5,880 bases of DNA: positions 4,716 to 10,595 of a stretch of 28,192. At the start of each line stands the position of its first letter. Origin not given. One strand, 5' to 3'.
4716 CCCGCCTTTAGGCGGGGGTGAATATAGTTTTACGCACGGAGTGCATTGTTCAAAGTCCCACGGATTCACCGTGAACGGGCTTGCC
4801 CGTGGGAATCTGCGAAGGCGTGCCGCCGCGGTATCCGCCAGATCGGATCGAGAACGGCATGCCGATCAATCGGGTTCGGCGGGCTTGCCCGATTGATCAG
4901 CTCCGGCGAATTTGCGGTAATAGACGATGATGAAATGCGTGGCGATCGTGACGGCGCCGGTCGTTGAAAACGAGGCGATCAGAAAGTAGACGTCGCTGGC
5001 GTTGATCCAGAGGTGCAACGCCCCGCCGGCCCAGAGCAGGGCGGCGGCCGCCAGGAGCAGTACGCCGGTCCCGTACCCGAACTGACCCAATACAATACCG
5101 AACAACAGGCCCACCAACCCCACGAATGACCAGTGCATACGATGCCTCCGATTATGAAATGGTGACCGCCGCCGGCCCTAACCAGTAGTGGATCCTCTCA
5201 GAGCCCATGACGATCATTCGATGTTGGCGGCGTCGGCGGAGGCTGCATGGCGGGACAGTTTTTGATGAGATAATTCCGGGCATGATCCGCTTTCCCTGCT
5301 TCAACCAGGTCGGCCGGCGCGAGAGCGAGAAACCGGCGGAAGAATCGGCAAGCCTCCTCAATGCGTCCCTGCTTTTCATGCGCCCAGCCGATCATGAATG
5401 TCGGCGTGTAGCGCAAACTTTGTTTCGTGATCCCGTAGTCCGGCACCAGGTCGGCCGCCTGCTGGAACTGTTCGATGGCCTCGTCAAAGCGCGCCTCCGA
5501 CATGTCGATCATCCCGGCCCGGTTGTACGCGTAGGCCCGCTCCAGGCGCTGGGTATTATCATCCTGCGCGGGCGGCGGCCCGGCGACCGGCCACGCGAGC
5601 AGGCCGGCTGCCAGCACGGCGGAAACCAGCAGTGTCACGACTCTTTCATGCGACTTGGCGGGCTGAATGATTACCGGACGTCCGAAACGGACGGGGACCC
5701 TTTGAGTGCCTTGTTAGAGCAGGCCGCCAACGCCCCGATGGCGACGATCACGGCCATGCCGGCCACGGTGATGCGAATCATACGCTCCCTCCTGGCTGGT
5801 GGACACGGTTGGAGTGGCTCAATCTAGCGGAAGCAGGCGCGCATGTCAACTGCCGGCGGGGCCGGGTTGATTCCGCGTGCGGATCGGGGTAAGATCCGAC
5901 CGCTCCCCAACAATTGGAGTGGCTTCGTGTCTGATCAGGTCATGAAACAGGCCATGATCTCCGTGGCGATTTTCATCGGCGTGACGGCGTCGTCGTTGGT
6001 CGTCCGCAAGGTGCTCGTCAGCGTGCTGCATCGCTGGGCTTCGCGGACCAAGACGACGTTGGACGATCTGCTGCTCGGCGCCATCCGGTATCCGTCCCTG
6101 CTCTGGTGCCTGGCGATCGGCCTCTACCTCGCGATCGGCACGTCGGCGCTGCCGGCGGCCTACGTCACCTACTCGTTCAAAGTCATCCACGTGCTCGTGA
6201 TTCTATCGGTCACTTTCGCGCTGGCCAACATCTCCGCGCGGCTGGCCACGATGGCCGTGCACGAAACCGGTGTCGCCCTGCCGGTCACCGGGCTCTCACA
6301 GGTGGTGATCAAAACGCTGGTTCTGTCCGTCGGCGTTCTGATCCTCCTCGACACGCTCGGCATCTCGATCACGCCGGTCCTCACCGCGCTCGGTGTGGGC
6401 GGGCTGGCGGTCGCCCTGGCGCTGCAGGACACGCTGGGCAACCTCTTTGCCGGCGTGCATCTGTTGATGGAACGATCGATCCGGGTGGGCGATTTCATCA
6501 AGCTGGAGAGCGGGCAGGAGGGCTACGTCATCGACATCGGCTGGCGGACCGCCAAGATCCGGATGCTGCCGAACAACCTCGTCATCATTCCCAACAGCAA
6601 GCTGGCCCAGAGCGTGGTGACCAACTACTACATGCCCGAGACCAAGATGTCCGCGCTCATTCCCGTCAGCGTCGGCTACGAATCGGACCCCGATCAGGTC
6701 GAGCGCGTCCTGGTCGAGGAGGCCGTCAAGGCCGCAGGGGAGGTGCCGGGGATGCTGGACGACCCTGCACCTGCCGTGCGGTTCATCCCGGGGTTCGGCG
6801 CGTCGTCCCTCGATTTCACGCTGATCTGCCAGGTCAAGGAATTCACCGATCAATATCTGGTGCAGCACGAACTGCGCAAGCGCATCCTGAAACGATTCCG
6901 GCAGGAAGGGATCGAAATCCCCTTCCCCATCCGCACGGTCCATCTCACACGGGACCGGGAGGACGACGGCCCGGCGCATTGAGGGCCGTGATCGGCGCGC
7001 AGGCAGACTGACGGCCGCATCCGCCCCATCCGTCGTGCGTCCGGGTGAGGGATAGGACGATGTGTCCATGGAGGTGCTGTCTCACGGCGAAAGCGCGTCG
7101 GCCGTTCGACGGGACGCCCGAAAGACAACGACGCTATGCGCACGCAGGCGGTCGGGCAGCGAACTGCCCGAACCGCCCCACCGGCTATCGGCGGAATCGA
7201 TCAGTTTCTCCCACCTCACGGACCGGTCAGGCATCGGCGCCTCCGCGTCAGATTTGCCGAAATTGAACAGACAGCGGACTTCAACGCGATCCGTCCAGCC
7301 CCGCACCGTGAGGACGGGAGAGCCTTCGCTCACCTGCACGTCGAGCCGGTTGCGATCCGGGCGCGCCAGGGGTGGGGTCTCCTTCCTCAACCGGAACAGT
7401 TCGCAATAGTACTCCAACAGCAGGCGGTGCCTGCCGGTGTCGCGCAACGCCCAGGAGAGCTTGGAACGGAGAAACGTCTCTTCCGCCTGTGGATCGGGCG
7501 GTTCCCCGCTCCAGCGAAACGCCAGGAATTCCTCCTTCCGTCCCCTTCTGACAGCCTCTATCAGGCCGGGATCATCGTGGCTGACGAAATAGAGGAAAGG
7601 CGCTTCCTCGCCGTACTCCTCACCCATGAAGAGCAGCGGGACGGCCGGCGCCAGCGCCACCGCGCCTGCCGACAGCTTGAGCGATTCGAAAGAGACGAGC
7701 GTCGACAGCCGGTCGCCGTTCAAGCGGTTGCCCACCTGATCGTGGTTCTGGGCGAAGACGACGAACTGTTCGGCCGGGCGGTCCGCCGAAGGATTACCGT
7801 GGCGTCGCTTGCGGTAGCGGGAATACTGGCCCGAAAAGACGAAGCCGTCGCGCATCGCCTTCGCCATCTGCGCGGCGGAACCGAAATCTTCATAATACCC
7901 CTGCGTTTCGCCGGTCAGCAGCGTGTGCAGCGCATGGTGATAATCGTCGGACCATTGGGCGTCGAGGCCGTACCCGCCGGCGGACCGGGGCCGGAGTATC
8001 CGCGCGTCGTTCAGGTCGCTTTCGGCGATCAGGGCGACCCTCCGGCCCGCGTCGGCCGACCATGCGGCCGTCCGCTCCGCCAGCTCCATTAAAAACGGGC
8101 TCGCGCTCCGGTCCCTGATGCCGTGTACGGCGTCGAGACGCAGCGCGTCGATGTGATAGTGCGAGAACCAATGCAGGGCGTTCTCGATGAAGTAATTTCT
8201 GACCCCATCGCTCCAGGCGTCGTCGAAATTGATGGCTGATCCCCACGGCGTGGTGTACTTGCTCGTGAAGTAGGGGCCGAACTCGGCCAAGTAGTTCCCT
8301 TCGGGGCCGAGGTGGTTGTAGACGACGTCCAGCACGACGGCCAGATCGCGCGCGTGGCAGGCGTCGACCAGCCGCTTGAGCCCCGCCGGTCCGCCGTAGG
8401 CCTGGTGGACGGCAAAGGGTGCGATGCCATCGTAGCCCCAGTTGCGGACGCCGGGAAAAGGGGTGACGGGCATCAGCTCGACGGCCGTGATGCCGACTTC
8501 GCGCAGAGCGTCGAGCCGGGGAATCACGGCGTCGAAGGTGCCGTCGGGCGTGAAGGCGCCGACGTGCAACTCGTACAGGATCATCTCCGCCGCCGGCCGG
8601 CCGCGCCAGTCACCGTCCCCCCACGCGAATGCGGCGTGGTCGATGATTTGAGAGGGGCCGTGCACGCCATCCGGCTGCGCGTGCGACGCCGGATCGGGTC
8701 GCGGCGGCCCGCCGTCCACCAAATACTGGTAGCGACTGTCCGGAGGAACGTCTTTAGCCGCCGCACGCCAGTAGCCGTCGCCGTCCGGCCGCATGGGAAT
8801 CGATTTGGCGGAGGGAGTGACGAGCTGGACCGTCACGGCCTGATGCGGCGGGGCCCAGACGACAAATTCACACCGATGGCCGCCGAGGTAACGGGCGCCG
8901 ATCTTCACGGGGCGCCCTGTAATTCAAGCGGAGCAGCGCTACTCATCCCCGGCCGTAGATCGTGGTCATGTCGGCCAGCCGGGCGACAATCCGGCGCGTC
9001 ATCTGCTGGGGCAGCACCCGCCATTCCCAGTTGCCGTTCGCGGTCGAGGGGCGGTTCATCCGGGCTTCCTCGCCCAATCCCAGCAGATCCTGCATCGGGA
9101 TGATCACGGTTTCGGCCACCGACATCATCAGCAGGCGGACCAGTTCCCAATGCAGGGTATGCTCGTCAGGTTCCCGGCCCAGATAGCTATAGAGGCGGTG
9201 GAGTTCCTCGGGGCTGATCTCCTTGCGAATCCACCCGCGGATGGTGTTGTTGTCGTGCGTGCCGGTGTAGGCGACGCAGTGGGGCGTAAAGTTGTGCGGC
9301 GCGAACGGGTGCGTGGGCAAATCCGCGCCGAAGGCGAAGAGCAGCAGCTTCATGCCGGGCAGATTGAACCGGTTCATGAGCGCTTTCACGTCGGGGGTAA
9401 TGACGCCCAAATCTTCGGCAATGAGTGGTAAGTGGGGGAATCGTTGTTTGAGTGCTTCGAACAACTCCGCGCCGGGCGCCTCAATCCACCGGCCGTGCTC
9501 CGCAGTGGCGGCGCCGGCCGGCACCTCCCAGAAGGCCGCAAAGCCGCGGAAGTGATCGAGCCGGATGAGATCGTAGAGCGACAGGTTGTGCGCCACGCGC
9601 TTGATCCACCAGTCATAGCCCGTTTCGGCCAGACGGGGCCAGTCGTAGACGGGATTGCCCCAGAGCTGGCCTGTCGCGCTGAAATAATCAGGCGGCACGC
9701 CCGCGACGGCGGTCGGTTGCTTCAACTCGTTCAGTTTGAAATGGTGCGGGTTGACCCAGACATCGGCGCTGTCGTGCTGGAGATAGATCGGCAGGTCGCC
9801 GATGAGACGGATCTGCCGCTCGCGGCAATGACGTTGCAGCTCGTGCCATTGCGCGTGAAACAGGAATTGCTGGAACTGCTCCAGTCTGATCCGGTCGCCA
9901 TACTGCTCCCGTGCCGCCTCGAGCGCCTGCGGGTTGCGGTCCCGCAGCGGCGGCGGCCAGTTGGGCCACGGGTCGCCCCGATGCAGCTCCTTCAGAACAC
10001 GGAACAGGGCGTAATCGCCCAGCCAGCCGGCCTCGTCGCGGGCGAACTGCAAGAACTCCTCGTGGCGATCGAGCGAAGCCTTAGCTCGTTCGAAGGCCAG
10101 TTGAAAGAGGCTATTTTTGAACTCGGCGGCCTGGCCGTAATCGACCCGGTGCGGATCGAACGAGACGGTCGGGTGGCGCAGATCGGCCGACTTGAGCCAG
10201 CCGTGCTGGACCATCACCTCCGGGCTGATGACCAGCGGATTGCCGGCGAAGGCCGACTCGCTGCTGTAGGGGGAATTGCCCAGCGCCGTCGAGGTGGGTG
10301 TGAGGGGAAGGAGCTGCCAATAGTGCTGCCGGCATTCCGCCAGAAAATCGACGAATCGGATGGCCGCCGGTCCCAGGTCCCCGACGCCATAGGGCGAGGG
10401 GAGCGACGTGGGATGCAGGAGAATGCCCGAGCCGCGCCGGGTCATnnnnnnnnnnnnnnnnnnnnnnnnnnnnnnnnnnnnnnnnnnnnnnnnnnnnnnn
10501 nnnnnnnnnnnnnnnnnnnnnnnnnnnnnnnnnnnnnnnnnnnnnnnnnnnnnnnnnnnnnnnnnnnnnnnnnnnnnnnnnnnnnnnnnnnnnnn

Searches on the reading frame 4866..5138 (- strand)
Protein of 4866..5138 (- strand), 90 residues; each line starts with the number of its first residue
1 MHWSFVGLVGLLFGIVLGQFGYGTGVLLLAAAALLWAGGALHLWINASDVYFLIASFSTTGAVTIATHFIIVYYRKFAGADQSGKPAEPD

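Call 7: search_protein_families(library=pfam, proteins=[window:4866-5138:-])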
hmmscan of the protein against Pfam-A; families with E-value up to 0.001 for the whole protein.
window:4866-5138:- (90 aa): 0 families

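Call 47: search_protein_families(library=pfam, proteins=[window:4866-5138:-], max_evalue=0.1)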
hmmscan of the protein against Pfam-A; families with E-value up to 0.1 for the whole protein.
window:4866-5138:- (90 aa): 1 family
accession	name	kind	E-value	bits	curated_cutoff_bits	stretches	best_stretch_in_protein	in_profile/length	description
PF14256.11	YwiC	-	0.063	14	25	1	8-76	12-80/126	YwiC-like protein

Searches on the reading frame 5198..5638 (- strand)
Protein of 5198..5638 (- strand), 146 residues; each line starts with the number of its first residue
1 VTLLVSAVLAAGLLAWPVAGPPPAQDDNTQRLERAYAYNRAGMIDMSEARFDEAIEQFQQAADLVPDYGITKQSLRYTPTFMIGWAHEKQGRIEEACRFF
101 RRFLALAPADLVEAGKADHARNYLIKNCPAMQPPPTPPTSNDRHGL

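Call 7: search_protein_families(library=pfam, proteins=[window:5198-5638:-])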
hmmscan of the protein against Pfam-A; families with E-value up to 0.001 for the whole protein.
window:5198-5638:- (146 aa): 8 families
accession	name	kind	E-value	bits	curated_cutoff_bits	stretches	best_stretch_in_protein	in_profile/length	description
PF07719.23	TPR_2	-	1.6e-12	47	27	2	81-109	5-33/34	Tetratricopeptide repeat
PF13181.12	TPR_8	-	2.5e-09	37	25.7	0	81-109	5-33/34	Tetratricopeptide repeat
PF13174.12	TPR_6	-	8.5e-07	29.7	26.3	0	81-108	4-31/33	Tetratricopeptide repeat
PF13428.12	TPR_14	-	3.5e-06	27.6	23.5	0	83-110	7-34/44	Tetratricopeptide repeat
PF13176.12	TPR_7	-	4.1e-06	26.9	27.9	0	83-110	5-32/36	Tetratricopeptide repeat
PF13424.12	TPR_12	-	7.4e-06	26.5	30.1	1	34-108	2-76/77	Tetratricopeptide repeat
PF00515.34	TPR_1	-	1e-05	25.6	27.8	0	35-68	1-34/34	Tetratricopeptide repeat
PF13432.12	TPR_16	-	0.00021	22.1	32.7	1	48-110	10-64/65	Tetratricopeptide repeat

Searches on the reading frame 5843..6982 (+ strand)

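Call 7: search_protein_families(library=pfam, proteins=[window:5843-6982:+])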
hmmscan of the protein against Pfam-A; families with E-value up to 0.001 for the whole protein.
window:5843-6982:+ (379 aa): 3 families
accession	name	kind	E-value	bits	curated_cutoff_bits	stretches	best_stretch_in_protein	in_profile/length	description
PF00924.24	MS_channel_2nd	-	5e-18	65.4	20.2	1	196-262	1-66/68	Mechanosensitive ion channel, beta-domain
PF21082.3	MS_channel_3rd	-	2.1e-14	54.1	21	1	273-359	3-88/88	Mechanosensitive ion channel MscS, C-terminal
PF21088.3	MS_channel_1st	-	3.4e-07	30.6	23.1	1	156-195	3-42/42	Mechanosensitive ion channel, transmembrane helices 2/3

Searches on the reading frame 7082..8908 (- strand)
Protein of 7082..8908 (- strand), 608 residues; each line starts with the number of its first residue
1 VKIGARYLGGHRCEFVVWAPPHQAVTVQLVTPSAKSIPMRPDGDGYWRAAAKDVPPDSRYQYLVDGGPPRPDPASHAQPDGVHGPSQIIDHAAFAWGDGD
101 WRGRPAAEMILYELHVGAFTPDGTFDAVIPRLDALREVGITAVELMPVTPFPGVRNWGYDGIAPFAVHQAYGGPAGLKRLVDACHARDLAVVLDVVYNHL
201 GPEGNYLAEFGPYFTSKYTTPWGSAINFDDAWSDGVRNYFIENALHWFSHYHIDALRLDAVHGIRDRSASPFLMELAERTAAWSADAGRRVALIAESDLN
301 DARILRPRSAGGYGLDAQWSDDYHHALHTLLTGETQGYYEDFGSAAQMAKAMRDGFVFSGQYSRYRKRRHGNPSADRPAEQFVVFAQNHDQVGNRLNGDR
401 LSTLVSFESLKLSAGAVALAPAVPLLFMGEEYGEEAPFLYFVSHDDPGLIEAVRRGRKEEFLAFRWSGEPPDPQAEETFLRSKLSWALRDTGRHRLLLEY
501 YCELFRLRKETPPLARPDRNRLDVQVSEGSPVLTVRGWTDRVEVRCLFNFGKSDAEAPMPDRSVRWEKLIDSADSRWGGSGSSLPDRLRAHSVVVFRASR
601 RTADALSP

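Call 7: search_protein_families(library=pfam, proteins=[window:7082-8908:-])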
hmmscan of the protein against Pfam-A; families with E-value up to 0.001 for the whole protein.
window:7082-8908:- (608 aa): 3 families
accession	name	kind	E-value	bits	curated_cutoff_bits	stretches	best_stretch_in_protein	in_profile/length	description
PF00128.31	Alpha-amylase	-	2.4e-19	70.3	22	1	114-209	15-101/446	Alpha amylase, catalytic domain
PF11941.14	DUF3459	-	9.8e-12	45.5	22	1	501-595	2-89/90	Domain of unknown function (DUF3459)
PF02922.24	CBM_48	-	9.1e-07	29.6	22.4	1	3-66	2-70/83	Carbohydrate-binding module 48 (Isoamylase N-terminal domain)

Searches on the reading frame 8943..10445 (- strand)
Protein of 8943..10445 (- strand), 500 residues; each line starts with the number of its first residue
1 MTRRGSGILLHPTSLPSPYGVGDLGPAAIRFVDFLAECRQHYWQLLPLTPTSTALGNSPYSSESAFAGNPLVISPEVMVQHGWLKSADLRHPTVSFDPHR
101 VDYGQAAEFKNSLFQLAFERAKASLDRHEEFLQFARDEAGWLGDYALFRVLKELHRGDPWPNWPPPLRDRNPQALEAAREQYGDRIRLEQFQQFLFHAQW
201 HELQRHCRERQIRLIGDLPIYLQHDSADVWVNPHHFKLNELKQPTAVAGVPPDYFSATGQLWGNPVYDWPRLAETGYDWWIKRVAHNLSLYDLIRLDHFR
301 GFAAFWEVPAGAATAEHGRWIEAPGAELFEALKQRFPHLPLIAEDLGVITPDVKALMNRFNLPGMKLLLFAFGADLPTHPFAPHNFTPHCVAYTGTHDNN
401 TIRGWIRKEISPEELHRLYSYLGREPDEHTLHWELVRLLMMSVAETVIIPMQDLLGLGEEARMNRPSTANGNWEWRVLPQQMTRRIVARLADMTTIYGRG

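Call 7: search_protein_families(library=pfam, proteins=[window:8943-10445:-])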
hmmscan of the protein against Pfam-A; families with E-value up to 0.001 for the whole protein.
window:8943-10445:- (500 aa): 1 family
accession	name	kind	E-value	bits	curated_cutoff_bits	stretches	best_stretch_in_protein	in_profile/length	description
PF02446.23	Glyco_hydro_77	-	1.4e-174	581.8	25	1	10-482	1-464/465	4-alpha-glucanotransferase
